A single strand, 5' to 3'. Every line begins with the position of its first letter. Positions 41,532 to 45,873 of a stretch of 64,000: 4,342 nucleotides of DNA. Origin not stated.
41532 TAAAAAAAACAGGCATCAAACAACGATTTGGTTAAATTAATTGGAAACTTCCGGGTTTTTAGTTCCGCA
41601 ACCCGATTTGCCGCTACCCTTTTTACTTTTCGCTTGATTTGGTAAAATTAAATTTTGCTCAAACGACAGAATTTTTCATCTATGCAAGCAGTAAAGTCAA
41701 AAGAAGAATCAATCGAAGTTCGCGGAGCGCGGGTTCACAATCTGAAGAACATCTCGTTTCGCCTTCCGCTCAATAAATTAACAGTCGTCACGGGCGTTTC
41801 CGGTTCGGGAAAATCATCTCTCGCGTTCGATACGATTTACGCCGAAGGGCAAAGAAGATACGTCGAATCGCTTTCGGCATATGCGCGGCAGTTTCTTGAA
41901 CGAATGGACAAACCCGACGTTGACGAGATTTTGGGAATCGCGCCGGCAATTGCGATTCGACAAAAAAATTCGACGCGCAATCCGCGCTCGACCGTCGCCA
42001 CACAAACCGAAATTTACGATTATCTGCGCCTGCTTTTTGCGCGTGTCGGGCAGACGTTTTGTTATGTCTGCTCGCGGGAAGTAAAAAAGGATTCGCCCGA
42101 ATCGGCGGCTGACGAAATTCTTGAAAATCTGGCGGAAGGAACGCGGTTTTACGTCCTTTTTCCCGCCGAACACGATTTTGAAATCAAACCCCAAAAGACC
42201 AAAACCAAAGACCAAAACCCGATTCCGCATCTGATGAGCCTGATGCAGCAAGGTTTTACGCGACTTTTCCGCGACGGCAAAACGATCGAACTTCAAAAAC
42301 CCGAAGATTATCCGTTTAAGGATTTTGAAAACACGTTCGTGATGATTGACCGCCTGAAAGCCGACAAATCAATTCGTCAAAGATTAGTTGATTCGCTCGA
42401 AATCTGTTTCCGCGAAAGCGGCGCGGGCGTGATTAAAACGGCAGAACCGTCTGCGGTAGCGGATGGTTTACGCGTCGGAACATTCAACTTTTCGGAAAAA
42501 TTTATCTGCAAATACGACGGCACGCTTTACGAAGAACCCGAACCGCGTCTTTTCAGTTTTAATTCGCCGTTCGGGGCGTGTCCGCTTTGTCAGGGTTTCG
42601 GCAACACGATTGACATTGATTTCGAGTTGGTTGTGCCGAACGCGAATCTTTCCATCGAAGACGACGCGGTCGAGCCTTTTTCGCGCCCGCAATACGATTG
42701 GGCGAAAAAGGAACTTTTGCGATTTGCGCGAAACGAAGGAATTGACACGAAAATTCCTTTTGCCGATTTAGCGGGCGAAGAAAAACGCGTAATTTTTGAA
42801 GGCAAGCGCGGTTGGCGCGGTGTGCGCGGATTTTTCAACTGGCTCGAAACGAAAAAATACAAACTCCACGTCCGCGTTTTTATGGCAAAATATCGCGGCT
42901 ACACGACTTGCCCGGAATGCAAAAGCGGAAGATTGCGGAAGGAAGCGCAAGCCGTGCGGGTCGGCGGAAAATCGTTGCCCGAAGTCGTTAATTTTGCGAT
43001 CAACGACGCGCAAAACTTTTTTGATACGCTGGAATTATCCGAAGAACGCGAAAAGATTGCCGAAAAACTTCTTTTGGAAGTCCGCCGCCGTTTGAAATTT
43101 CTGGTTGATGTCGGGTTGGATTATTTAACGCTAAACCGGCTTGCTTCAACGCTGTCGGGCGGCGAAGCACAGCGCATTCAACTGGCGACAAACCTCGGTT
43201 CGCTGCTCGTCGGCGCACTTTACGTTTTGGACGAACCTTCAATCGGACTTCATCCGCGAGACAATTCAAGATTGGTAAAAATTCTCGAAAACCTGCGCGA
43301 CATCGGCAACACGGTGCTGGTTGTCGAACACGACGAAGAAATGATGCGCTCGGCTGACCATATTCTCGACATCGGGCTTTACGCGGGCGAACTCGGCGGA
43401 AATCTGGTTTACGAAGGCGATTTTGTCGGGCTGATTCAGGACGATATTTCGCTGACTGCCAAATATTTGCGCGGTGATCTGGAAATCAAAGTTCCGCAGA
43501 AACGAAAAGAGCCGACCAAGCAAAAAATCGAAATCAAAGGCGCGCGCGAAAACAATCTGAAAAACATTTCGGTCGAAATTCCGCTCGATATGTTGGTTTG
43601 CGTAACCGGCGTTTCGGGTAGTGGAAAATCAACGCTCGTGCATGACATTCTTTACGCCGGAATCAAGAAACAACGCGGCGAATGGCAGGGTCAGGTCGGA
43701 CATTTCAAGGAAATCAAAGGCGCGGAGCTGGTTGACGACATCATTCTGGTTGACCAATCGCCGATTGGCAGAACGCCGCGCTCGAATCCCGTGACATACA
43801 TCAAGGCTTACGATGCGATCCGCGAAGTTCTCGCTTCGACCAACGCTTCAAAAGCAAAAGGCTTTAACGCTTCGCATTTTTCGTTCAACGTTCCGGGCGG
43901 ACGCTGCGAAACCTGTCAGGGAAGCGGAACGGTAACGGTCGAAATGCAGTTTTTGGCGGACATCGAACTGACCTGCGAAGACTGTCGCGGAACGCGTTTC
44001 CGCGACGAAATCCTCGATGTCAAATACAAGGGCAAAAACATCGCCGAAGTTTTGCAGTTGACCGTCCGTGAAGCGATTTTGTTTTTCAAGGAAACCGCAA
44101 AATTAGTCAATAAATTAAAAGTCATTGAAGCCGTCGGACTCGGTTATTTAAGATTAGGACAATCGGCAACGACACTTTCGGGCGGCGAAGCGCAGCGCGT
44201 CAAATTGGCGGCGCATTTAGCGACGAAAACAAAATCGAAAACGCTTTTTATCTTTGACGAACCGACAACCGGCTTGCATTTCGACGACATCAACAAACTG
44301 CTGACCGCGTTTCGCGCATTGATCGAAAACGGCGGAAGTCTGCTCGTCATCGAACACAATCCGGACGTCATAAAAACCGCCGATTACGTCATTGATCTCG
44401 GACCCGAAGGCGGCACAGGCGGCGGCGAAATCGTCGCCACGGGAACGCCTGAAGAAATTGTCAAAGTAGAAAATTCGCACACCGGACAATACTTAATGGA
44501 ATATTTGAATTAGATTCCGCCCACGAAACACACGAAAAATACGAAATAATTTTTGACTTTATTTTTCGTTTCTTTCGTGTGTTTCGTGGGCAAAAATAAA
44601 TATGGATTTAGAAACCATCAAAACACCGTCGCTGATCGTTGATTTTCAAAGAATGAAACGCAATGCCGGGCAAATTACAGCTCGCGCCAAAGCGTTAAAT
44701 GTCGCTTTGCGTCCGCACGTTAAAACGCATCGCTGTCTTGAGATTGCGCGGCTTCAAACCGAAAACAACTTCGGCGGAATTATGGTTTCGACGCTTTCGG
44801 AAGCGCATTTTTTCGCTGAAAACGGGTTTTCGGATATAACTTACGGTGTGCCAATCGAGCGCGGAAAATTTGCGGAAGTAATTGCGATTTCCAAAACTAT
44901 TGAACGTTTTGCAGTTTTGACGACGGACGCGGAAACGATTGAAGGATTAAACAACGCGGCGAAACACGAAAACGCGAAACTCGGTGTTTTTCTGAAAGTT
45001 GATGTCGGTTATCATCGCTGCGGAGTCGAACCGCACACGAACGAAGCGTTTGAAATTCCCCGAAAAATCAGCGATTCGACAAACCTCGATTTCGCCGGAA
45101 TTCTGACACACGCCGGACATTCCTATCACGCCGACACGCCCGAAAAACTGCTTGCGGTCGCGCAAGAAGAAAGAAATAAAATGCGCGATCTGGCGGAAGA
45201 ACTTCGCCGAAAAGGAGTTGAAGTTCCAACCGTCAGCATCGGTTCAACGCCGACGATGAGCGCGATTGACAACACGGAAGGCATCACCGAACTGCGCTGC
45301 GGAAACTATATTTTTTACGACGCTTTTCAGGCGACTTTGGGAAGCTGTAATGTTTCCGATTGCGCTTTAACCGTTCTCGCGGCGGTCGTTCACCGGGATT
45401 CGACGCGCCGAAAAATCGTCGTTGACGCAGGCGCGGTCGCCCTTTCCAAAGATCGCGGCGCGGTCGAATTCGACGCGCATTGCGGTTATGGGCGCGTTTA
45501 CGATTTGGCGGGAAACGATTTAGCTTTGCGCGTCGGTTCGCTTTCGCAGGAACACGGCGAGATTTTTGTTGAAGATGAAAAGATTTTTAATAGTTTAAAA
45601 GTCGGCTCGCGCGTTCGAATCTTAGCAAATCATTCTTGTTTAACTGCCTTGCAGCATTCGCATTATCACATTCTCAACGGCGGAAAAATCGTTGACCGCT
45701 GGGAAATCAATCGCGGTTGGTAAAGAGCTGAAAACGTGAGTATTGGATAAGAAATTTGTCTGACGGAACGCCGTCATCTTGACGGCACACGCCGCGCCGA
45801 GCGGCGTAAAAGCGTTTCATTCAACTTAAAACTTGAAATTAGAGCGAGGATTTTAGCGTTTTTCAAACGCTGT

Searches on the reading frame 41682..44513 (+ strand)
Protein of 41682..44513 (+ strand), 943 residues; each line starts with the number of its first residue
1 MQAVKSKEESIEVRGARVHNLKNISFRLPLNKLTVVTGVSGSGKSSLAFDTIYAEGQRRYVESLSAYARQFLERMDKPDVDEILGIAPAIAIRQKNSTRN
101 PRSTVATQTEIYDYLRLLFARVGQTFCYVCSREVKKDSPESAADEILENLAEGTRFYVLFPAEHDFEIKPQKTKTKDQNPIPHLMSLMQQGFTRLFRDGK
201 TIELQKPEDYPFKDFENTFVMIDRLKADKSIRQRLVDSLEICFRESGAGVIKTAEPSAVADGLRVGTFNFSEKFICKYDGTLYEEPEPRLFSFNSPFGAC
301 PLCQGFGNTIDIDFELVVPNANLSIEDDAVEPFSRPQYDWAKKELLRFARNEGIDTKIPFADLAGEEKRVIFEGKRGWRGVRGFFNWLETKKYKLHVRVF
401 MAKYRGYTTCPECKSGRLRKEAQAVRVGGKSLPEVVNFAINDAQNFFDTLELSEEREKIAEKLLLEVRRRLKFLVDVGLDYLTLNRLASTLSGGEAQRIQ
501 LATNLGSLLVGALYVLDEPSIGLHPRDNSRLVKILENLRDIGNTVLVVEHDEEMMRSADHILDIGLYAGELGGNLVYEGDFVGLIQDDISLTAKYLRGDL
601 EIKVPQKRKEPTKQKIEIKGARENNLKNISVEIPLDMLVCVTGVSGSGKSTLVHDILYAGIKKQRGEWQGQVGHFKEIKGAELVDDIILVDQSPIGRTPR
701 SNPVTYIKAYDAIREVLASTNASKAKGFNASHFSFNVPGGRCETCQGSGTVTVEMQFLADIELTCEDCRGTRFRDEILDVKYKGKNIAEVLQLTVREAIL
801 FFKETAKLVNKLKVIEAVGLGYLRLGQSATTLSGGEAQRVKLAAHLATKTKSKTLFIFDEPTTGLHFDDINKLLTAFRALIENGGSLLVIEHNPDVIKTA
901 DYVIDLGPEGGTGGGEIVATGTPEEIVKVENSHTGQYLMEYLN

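Call 15: search_protein_families(library=pfam, proteins=[window:41682-44513:+])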
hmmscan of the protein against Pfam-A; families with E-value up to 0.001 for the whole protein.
window:41682-44513:+ (943 aa): 16 families
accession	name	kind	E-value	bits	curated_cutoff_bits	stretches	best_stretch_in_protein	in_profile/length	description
PF00005.33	ABC_tran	-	6.3e-22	79.1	25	1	792-863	73-137/137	ABC transporter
PF02463.25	SMC_N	-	1.3e-14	54.6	40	0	348-564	126-211/220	RecF/RecN/SMC N terminal domain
PF17755.6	UvrA_DNA-bind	-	6.2e-12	46.2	23.2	1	313-377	1-65/110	UvrA DNA-binding domain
PF13304.12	AAA_21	-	5.3e-11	43.6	27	1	838-894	243-300/304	AAA domain, putative AbiEii toxin, Type IV TA system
PF17760.6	UvrA_inter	-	5.3e-09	36.4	23.3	1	140-251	4-103/109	UvrA interaction domain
PF13555.12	AAA_29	-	4.6e-07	29.9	27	0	633-653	19-39/61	P-loop containing region of AAA domain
PF13191.12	AAA_16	-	9.4e-07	29.9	32.6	0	638-659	26-47/167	AAA ATPase domain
PF20703.3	nSTAND1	-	1.2e-06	28.8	27.1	0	21-48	23-50/379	Novel STAND NTPase 1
PF00684.25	DnaJ_CXXCXGXG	-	6.1e-05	23.6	32.7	0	741-771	17-50/65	DnaJ central domain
PF03193.22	RsgA_GTPase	-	0.00013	22.3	30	0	618-657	89-127/174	RsgA GTPase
PF13175.12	AAA_15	-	0.00013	22.2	32.1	0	848-894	324-371/374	AAA ATPase domain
PF13476.12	AAA_23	-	0.00019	22.6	27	0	11-47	2-35/201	AAA domain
PF06745.19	ATPase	-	0.00025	20.9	26.6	0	633-663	16-46/231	KaiC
PF05729.18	NACHT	-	0.00043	20.6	26.7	0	638-658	2-22/167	NACHT domain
PF13671.12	AAA_33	-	0.00061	20.5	27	0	638-656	1-19/143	AAA domain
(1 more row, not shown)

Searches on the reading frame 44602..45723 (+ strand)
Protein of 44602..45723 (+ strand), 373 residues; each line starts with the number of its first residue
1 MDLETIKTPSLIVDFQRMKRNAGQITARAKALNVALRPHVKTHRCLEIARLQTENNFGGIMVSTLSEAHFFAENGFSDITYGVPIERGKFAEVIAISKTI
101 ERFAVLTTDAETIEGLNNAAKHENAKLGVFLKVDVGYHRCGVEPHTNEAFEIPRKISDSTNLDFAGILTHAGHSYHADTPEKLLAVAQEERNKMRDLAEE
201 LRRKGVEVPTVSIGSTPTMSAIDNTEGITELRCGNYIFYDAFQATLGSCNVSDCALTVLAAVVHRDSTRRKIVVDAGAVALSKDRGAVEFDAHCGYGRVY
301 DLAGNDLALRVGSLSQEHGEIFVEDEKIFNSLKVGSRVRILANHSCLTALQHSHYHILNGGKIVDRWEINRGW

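Call 15: search_protein_families(library=pfam, proteins=[window:44602-45723:+])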
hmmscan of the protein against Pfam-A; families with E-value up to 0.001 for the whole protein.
window:44602-45723:+ (373 aa): 2 families
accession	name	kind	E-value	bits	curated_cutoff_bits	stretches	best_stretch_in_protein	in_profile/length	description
PF01168.26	Ala_racemase_N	-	6.2e-26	91.9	24.1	1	13-238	1-216/220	Alanine racemase, N-terminal domain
PF14031.13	D-ser_dehydrat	-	1.9e-20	73.7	22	1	255-357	1-96/97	Putative serine dehydratase domain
